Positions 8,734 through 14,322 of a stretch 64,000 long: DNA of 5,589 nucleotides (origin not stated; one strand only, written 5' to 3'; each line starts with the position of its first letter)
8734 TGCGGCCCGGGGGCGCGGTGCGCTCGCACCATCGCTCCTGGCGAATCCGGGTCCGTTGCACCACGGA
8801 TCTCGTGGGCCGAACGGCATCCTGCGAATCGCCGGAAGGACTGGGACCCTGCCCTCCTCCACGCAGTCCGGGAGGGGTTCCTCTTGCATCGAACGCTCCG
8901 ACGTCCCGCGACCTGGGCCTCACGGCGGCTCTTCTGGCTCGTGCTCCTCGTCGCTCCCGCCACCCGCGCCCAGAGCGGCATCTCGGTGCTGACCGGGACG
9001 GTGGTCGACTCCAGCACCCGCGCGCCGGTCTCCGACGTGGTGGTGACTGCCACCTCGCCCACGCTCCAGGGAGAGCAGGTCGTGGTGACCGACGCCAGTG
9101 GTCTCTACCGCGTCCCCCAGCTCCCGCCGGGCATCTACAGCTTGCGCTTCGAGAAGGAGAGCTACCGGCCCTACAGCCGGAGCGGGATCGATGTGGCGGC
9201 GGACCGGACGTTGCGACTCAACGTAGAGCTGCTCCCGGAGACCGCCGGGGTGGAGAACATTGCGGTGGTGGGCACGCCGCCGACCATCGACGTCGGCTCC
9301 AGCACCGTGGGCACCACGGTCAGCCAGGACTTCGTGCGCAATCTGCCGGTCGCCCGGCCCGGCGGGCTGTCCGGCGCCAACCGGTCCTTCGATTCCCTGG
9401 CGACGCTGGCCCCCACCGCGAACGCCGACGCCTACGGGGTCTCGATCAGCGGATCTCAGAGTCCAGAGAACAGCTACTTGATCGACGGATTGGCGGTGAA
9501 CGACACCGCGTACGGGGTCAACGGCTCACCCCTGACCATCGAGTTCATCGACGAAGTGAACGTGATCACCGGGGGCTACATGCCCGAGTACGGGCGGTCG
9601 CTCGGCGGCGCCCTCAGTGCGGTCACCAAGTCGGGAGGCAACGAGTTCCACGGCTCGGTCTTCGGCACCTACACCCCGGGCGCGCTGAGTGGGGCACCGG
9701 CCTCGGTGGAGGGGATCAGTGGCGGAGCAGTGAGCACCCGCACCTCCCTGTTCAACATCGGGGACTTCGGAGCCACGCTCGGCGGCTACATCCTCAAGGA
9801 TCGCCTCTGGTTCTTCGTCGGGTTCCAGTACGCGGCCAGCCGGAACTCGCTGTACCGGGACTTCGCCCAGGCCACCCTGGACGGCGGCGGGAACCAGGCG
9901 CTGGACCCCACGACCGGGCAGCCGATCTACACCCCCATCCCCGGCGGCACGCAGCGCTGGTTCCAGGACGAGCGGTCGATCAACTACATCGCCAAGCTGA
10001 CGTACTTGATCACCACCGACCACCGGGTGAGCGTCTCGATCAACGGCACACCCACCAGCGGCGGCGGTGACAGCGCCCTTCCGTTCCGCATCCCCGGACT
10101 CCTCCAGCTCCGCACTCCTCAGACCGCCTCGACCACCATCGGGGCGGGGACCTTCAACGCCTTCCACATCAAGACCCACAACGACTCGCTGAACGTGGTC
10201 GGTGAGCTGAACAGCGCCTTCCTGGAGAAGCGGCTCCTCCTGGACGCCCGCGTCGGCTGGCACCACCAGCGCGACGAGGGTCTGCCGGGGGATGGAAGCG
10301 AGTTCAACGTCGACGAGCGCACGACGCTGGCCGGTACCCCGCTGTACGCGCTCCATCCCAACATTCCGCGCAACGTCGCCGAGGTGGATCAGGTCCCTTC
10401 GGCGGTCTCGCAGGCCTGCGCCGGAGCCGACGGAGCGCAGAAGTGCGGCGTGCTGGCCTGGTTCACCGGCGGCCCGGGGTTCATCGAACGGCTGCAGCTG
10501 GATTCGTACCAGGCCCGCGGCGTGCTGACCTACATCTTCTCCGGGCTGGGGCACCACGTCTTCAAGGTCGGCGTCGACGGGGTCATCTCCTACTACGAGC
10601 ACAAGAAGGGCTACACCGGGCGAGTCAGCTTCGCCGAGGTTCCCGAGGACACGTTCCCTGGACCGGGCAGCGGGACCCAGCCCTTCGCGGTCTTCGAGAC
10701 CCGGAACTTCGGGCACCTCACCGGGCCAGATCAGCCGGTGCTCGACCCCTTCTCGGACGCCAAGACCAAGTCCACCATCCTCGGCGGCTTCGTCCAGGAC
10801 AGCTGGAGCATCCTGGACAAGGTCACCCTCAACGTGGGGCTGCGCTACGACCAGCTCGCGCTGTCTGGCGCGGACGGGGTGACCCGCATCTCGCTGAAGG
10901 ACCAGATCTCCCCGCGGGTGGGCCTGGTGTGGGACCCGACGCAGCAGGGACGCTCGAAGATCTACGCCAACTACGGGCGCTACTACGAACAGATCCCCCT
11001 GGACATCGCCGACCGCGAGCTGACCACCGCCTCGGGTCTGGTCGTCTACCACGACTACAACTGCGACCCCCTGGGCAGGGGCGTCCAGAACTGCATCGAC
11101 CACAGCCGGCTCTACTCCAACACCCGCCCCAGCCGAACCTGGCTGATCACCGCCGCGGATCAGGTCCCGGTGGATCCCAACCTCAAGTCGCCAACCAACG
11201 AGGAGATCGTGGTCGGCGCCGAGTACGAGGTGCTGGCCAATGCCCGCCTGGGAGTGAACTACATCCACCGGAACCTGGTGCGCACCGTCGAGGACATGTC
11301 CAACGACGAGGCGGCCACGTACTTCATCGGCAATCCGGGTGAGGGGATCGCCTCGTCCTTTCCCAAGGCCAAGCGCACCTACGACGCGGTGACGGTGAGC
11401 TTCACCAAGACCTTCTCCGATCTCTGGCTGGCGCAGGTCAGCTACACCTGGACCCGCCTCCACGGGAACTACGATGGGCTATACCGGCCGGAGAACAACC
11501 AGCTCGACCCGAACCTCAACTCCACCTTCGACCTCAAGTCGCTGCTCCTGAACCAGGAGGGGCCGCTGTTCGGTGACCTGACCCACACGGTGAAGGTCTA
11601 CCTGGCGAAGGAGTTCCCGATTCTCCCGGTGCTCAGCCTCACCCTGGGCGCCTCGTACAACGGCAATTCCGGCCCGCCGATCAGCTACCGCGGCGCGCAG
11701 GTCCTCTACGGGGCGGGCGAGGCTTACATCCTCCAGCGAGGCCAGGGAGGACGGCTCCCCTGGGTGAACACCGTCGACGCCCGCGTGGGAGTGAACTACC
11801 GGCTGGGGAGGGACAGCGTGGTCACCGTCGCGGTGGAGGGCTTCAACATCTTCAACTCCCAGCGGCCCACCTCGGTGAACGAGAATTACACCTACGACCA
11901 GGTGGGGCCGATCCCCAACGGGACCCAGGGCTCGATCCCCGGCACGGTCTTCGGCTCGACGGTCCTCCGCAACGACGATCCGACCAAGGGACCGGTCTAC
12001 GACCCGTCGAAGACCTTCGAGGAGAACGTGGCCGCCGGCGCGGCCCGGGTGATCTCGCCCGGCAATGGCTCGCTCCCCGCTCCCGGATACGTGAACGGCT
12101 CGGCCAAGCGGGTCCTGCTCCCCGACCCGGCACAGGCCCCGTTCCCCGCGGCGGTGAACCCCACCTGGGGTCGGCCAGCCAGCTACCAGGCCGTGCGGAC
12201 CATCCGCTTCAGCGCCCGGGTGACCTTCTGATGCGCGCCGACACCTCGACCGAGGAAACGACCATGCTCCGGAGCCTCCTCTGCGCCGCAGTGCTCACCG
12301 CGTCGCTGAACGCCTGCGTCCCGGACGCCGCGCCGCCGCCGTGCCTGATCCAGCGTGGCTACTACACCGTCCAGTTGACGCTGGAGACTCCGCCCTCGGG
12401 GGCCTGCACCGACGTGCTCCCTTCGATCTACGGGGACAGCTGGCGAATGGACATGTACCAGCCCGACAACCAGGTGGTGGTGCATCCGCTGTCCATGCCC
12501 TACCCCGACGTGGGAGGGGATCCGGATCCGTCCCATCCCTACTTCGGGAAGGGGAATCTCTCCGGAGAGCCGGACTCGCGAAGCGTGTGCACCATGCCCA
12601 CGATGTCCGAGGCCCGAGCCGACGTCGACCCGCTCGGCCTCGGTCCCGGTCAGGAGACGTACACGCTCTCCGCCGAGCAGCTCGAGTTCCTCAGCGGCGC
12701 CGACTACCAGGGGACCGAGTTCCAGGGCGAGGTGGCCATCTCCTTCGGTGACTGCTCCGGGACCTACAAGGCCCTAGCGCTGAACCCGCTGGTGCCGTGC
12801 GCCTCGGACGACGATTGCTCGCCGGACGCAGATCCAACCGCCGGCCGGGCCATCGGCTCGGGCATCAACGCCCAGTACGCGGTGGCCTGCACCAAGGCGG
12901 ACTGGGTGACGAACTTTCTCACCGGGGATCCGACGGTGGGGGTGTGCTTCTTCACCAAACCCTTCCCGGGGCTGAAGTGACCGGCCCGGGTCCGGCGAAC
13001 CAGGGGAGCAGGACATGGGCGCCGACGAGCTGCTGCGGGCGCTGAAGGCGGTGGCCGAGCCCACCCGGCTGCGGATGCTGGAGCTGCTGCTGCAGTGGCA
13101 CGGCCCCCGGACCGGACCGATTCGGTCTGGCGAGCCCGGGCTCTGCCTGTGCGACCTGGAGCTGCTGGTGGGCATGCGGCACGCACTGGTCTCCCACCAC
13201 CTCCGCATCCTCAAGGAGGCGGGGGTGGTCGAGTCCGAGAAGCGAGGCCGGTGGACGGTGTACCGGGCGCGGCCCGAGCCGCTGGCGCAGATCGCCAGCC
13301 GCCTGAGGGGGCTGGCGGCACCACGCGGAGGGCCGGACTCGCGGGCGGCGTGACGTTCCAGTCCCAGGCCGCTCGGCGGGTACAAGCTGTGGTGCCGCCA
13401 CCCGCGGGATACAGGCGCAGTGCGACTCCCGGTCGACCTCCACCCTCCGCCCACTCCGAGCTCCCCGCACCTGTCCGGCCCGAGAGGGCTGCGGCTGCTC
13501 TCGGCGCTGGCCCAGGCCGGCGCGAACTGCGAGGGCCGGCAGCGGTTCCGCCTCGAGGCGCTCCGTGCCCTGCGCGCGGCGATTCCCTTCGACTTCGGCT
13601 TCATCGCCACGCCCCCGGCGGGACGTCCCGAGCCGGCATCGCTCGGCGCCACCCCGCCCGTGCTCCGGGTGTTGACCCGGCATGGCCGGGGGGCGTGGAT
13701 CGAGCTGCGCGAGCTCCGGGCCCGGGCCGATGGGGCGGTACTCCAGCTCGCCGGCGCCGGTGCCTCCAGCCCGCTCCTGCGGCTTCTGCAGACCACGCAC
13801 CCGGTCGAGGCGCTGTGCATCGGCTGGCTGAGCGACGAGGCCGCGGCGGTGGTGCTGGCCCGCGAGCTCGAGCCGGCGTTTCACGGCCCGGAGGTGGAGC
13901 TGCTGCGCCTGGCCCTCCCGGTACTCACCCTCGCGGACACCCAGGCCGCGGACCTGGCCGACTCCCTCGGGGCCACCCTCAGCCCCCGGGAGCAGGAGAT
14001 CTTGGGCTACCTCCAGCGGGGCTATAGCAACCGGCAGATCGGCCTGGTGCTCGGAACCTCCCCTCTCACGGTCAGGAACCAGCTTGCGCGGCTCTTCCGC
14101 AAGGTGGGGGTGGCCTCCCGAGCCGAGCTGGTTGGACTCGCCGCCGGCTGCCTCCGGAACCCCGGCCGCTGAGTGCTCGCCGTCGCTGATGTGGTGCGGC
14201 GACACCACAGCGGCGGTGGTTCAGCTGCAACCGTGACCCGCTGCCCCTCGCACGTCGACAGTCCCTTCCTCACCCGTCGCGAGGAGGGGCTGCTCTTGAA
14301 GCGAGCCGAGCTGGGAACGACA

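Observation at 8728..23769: Three tandem paralogous modules: Oar-type TonB-dependent transporter plus tightly coupled 8-Cys lipoprotein, wired to ArsR and LuxR regulators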

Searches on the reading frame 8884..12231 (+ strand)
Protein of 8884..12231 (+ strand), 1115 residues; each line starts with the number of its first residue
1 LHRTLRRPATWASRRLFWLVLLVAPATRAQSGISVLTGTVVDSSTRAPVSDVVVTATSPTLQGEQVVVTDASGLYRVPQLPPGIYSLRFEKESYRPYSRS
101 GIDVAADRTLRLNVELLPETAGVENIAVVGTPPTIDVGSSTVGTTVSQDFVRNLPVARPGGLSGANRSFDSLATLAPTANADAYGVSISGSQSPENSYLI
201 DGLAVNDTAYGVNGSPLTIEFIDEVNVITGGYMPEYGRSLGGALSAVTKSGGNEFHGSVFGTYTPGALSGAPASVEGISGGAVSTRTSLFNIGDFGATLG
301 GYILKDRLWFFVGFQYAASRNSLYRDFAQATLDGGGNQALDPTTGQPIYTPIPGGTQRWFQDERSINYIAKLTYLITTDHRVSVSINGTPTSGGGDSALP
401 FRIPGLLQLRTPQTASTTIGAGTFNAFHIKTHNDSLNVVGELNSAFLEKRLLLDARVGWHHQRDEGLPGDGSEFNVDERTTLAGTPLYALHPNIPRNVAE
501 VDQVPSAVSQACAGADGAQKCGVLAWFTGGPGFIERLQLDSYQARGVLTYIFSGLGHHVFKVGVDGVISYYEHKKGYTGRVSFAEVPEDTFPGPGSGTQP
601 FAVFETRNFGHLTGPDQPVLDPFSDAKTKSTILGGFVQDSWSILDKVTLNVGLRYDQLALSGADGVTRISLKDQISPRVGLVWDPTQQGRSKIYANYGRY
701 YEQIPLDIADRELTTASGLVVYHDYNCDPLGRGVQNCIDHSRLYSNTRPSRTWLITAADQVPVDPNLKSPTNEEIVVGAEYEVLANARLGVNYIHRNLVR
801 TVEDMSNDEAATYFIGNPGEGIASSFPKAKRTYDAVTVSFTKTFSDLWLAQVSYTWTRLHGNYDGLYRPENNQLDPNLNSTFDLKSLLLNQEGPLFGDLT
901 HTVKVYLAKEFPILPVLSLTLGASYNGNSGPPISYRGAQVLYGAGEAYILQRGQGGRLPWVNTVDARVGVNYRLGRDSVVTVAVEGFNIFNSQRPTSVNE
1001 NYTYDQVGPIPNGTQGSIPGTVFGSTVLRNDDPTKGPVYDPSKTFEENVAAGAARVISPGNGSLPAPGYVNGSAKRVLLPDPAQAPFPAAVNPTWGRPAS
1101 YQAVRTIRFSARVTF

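Call 9: search_protein_families(library=pfam, proteins=[window:8884-12231:+], max_evalue=0.01)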
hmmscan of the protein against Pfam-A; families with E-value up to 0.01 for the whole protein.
window:8884-12231:+ (1115 aa): 7 families
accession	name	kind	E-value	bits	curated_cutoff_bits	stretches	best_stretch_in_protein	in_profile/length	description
PF25183.1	OMP_b-brl_4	-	1.3e-32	113.6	30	3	672-908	435-674/838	Outer membrane beta barrel domain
PF13620.12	CarboxypepD_reg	-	2.7e-17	63.3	32.3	1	36-116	2-81/82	Carboxypeptidase regulatory-like domain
PF00593.30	TonB_dep_Rec_b-barrel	-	2e-13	51.4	27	1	610-989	150-436/436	TonB dependent receptor-like, beta-barrel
PF13715.12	CarbopepD_reg_2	-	9e-07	29.3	32.2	1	36-128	1-88/88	CarboxypepD_reg-like domain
PF07715.20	Plug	-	5.5e-05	24.1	23.9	1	176-242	38-106/107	TonB-dependent Receptor Plug Domain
PF17210.9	SdrD_B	-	0.00095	19.8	29.7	1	44-110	19-83/112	SdrD B-like domain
PF08308.17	PEGA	-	0.0013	19.1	20.8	1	77-118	29-69/71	PEGA domain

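Call 10: search_protein_families(library=ncbifam, proteins=[window:8884-12231:+], max_evalue=0.01)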
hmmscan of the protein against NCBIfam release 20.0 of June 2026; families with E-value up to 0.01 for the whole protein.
window:8884-12231:+ (1115 aa): 6 families
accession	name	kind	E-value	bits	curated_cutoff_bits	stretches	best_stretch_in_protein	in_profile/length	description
TIGR01785.1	TonB-hemin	subfamily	2.8e-07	29.4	316.85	1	625-698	358-435/677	TonB-dependent heme/hemoglobin receptor family protein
TIGR01786.1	TonB-hemlactrns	subfamily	3.4e-07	29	323.75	1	538-691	326-454/719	TonB-dependent hemoglobin/transferrin/lactoferrin family receptor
TIGR01783.1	TonB-siderophor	subfamily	5.8e-07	28.5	223.5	1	628-701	358-432/649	TonB-dependent siderophore receptor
NF049945.1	TonB_dep_FCYXU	equivalog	2.1e-05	23.3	825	1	627-658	377-408/697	TonB-dependent receptor, FCYXU motif-type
NF049944.1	TonB_dep_PUIUD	equivalog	0.00036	19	850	0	625-659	386-420/686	TonB-dependent receptor, PUIUD motif-type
NF007478.2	PRK10064.1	equivalog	0.0057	14.9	745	0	183-259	86-168/663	catecholate siderophore receptor CirA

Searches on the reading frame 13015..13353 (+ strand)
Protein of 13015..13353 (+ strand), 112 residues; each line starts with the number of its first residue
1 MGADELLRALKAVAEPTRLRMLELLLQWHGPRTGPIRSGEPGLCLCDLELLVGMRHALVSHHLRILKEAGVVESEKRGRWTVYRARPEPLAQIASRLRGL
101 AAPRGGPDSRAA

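Call 9: search_protein_families(library=pfam, proteins=[window:13015-13353:+], max_evalue=0.01)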
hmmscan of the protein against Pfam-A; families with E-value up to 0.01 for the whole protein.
window:13015-13353:+ (112 aa): 2 families
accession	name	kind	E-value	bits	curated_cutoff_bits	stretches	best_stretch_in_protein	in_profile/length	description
PF01022.26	HTH_5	-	2.9e-10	40.3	22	1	43-74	16-47/47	Bacterial regulatory protein, arsR family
PF12840.13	HTH_20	-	8.4e-05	22.9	27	1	14-75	2-51/51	Helix-turn-helix domain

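Call 10: search_protein_families(library=ncbifam, proteins=[window:13015-13353:+], max_evalue=0.01)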
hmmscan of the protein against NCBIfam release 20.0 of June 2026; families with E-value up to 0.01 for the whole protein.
window:13015-13353:+ (112 aa): 7 families
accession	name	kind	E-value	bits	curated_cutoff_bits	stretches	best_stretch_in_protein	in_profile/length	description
NF033788.1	HTH_metalloreg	subfamily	9.6e-21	73.4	55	1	8-93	3-76/77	metalloregulator ArsR/SmtB family transcription factor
NF041413.1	ArsR_Rv2640c_fam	equivalog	5.8e-14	52.5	155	1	8-95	34-111/118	Rv2640c family ArsR-like transcriptional regulator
NF033789.1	repress_SdpR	subfamily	6.4e-09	35.6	100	1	54-84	33-63/79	autorepressor SdpR family transcription factor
NF007528.0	PRK10141.1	subfamily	6.6e-07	29.2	97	1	39-88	29-76/117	metalloregulator ArsR/SmtB family transcription factor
NF047906.1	CdPbTransRegCmtR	equivalog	2.2e-06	27.5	150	1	6-93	11-85/104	Cd(II)/Pb(II)-sensing metalloregulatory transcriptional regulator CmtR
NF045707.1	Dbac_1936_reg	equivalog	0.00011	22.2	115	1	53-101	41-89/99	ArsR/SmtB-type metalloregulator TsoR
NF040642.1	sulf_sens_BigR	equivalog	0.00029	20.8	155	1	45-94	36-85/95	sulfite-sensing transcriptional repressor BigR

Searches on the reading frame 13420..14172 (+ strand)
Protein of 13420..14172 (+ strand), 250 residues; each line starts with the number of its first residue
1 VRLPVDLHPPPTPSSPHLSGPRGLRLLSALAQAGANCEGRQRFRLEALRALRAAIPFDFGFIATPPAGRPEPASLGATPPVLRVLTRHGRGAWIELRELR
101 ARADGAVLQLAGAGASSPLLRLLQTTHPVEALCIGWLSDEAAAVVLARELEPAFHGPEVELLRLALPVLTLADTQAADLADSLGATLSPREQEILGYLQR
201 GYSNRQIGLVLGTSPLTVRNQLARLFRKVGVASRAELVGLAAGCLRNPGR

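Call 9: search_protein_families(library=pfam, proteins=[window:13420-14172:+], max_evalue=0.01)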
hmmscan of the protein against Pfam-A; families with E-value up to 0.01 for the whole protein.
window:13420-14172:+ (250 aa): 3 families
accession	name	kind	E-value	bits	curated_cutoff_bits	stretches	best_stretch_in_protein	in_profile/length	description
PF00196.25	GerE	-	1.2e-12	47.7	23.5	1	186-240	2-56/57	Bacterial regulatory proteins, luxR family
PF13936.12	HTH_38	-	0.0004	20.5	27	1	192-224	10-43/44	Helix-turn-helix domain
PF08281.18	Sigma70_r4_2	-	0.0014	18.7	25.7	1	185-228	9-53/54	Sigma-70, region 4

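Call 10: search_protein_families(library=ncbifam, proteins=[window:13420-14172:+], max_evalue=0.01)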
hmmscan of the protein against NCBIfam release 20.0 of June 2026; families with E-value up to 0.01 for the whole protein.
window:13420-14172:+ (250 aa): 20 families
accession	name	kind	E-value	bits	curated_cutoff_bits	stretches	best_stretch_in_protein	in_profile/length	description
TIGR03020.2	EpsA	equivalog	7.4e-13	48.7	170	1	173-238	178-242/247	XrtB/PEP-CTERM-associated transcriptional regulator EpsA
NF047785.1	respo_reg_MadR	equivalog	1.3e-08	34.4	300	1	184-241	146-203/209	MadR family response regulator transcription factor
NF007505.1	PRK10100.1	equivalog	5.5e-07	29.5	250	1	185-242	143-200/204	biofilm master transcriptional regulator CsgD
NF041232.1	BagY_FevT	exception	9.5e-07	28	700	1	186-239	296-349/367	LuxR family transcriptional regulator BagY/FevT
NF047608.1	LIC13292_fam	subfamily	2.3e-06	27.9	200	1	187-237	103-153/166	LIC13292 family transcriptional regulator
NF003420.0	PRK04841.1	equivalog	2.5e-06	25.8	537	1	186-242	838-894/903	HTH-type transcriptional regulator MalT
NF038181.1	reg_ATPase_IniR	equivalog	2.6e-06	26.1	750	1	168-240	748-820/827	isoniazid response ATPase/transcriptional regulator IniR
NF052445.1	RespRegMctR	equivalog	3.8e-06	26.5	300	1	185-241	143-199/205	two-component system response regulator MctR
NF008548.0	PRK11475.1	equivalog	6.1e-06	25.9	176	1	175-239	123-187/207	DNA-binding transcriptional activator BglJ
TIGR03541.1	reg_near_HchA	equivalog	2.7e-05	23.8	215.6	1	184-241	169-226/232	PA1136 family autoinducer-binding transcriptional regulator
TIGR02937.1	sigma70-ECF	superfamily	3.3e-05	23.6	42.9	1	177-229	109-161/165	sigma-70 family RNA polymerase sigma factor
NF006900.1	PRK09390.1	equivalog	4.7e-05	23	255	1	176-241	133-197/203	response regulator FixJ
NF007708.0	PRK10403.1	equivalog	6e-05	22.6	343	1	183-235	150-202/215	nitrate/nitrite response regulator protein NarP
NF052366.1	photon_PedR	equivalog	0.00011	22.3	120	1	186-241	2-57/74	photosynthetic electron transport-dependent transcriptional regulator PedR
NF007935.0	PRK10651.1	equivalog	0.00012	21.4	250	1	171-236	140-205/216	two-component system response regulator NarL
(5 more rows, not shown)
